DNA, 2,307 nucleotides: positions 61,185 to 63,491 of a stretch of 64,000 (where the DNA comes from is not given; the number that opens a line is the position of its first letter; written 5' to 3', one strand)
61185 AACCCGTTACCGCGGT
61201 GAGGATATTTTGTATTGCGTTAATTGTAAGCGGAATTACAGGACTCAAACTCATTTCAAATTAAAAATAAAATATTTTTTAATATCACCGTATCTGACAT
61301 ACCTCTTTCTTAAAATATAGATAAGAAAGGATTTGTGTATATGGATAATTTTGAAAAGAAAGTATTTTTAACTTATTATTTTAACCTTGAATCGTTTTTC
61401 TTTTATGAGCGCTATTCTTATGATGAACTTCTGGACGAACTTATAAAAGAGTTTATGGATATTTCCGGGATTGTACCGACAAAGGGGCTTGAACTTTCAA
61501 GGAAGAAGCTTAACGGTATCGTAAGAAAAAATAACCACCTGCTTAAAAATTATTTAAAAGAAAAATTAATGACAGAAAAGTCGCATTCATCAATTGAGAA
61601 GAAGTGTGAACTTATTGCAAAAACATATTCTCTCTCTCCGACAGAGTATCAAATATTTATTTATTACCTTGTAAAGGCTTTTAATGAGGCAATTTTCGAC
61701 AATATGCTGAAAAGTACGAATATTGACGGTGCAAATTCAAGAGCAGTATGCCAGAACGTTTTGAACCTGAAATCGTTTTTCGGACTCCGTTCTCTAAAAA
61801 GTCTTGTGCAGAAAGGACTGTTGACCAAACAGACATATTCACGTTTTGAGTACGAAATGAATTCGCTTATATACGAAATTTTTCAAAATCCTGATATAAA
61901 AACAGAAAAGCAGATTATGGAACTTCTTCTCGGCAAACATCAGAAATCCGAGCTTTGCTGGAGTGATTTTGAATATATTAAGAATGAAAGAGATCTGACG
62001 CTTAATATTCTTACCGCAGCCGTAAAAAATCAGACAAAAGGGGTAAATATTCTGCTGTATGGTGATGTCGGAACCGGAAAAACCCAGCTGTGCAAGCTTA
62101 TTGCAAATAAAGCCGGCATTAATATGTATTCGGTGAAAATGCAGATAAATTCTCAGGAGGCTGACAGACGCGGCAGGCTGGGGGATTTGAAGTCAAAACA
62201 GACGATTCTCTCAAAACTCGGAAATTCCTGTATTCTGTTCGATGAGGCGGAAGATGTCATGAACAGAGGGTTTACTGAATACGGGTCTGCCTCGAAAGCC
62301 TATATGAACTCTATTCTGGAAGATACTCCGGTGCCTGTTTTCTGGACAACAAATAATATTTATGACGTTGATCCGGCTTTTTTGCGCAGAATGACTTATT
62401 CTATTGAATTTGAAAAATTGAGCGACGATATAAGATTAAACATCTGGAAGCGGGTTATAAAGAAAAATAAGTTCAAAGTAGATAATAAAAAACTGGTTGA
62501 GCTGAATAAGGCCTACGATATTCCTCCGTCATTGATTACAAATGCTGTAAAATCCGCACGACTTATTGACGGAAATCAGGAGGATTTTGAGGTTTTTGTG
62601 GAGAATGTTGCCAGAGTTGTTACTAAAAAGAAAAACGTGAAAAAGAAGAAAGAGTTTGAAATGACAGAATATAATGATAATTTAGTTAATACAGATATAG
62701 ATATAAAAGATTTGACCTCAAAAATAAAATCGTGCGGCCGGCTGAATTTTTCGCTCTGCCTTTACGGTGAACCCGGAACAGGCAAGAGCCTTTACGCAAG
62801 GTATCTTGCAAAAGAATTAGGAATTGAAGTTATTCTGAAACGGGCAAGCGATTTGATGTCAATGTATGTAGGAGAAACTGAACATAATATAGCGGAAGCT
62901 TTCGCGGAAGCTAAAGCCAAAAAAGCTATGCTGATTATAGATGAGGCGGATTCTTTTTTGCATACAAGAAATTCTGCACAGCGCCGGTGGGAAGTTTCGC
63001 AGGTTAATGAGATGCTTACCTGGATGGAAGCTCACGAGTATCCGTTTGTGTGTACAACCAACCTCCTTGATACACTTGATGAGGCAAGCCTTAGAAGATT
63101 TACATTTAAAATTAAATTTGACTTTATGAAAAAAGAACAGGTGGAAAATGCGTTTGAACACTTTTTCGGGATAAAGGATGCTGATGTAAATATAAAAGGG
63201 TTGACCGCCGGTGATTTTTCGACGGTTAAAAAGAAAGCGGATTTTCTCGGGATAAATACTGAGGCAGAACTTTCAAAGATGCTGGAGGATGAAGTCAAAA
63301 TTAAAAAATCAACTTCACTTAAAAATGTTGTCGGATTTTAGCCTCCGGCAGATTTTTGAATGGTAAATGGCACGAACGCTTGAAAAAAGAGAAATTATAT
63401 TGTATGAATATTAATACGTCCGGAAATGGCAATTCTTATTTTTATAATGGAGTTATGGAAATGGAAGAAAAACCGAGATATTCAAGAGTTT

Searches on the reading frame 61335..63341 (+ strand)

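Call 29: search_protein_families(library=pfam, proteins=[window:61335-63341:+], max_evalue=0.00001)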
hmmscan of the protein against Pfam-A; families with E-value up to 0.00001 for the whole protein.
window:61335-63341:+ (668 aa): 12 families
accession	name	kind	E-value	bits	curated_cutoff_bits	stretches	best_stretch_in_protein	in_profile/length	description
PF00004.35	AAA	-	1.6e-42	145.5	21.2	2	474-596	1-130/131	ATPase family associated with various cellular activities (AAA)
PF13401.12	AAA_22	-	8.2e-11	42.8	27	0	474-506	8-43/130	AAA domain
PF02367.23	TsaE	-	2.3e-08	34.5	26.6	0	228-264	13-49/128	Threonylcarbamoyl adenosine biosynthesis protein TsaE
PF13191.12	AAA_16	-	2.6e-08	35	32.6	0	219-263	5-51/167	AAA ATPase domain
PF00910.28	RNA_helicase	-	9.2e-08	33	21.5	0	474-527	1-63/105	RNA helicase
PF14532.12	Sigma54_activ_2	-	2.2e-07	31.7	25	0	457-541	7-81/138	Sigma-54 interaction domain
PF05496.18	RuvB_N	-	2.4e-07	31.1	27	0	222-289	18-86/159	Holliday junction DNA helicase RuvB P-loop domain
PF13238.12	AAA_18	-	4.3e-07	30.9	29.4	0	475-549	2-69/128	AAA domain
PF07728.20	AAA_5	-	5.6e-07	30.1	22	0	474-499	2-28/139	AAA domain (dynein-related subfamily)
PF13207.12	AAA_17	-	3.2e-06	27.9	27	0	477-540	1-63/136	AAA domain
PF00158.32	Sigma54_activat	-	6.4e-06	26.4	20.2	0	453-493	4-44/168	Sigma-54 interaction domain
PF12775.13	AAA_7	-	6.5e-06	26.2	25.8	0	234-274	31-72/181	P-loop containing dynein motor region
